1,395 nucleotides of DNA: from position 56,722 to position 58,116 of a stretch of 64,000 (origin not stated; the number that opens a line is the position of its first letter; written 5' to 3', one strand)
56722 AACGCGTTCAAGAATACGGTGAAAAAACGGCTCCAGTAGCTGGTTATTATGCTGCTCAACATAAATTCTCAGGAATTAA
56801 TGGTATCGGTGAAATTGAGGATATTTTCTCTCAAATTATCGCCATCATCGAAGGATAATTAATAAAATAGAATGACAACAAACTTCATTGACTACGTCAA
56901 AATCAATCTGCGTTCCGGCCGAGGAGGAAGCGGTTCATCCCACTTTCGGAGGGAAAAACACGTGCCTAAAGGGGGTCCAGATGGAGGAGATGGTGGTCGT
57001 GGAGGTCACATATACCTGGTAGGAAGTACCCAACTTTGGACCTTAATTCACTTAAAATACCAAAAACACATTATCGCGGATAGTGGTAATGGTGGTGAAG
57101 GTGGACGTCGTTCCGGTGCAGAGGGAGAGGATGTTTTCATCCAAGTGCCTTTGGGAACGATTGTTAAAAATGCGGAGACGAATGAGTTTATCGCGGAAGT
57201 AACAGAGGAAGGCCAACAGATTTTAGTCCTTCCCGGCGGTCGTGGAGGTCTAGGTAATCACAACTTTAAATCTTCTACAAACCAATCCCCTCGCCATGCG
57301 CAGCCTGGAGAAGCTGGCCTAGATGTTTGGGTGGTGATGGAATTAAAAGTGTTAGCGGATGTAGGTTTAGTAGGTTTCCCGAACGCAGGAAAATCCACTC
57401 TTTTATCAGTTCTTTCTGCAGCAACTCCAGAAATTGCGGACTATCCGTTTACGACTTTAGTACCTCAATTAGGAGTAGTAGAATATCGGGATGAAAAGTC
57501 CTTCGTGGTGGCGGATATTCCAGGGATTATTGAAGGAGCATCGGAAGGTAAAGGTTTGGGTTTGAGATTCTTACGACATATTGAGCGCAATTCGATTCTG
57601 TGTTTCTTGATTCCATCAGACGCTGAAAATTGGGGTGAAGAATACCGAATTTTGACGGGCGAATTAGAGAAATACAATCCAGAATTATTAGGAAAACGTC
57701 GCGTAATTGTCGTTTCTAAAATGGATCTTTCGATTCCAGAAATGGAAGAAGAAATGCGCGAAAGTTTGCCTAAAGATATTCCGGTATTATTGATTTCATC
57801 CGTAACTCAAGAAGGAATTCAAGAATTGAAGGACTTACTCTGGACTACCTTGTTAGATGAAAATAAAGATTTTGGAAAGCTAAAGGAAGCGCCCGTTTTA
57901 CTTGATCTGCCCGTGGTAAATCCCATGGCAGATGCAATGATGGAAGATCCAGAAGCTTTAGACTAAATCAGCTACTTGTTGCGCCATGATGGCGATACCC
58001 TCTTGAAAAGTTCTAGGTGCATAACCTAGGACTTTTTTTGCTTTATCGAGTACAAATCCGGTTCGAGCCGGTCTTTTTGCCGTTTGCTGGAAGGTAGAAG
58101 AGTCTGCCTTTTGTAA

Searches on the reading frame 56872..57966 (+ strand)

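Call 79: search_protein_families(library=ncbifam, proteins=[window:56872-57966:+], max_evalue=0.00001)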
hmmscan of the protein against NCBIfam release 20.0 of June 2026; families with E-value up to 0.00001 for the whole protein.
window:56872-57966:+ (364 aa): 14 families
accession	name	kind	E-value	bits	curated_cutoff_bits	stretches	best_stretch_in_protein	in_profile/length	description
NF008956.1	PRK12299.1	equivalog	8.2e-130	432.5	300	1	4-326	1-324/327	GTPase ObgE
NF008955.0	PRK12297.1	equivalog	2.2e-129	432.1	406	1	4-330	2-331/429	GTPase ObgE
TIGR02729.1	Obg_CgtA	equivalog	1.9e-127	424.8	280.25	1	5-326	1-327/329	Obg family GTPase CgtA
NF008954.1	PRK12296.1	equivalog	1.3e-98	330.5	377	1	3-333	2-345/470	GTPase ObgE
NF007171.0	PRK09602.1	subfamily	2.3e-15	56.3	387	1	163-203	4-44/397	YchF-related putative GTPase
TIGR00092.1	TIGR00092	equivalog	1e-14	54.4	279.2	1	164-240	5-98/368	redox-regulated ATPase YchF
NF000908.1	PRK00089.1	equivalog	3.3e-11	43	237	1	164-331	6-171/291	GTPase Era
TIGR00231.1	small_GTP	domain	3.7e-11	43.1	42.5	1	163-320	5-159/164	GTP-binding protein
TIGR03156.1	GTP_HflX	equivalog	1.1e-10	41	216.75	1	162-324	190-348/351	GTPase HflX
TIGR03918.1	GTP_HydF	equivalog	1e-06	27.9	325.55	1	163-330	9-170/392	[FeFe] hydrogenase H-cluster maturation GTPase HydF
NF008280.0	PRK11058.1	equivalog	1.3e-06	27.5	441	1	163-225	199-261/426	ribosome rescue GTPase HflX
TIGR03596.1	GTPase_YlqF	equivalog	1.9e-06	27.5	208.2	0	166-226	123-180/276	ribosome biogenesis GTPase YlqF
TIGR03594.1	GTPase_EngA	equivalog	2.6e-06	26.7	306.7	1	164-332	3-165/432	ribosome biogenesis GTPase Der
TIGR00436.1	era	equivalog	6.8e-06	25.6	116.25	1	164-326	3-162/270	GTPase Era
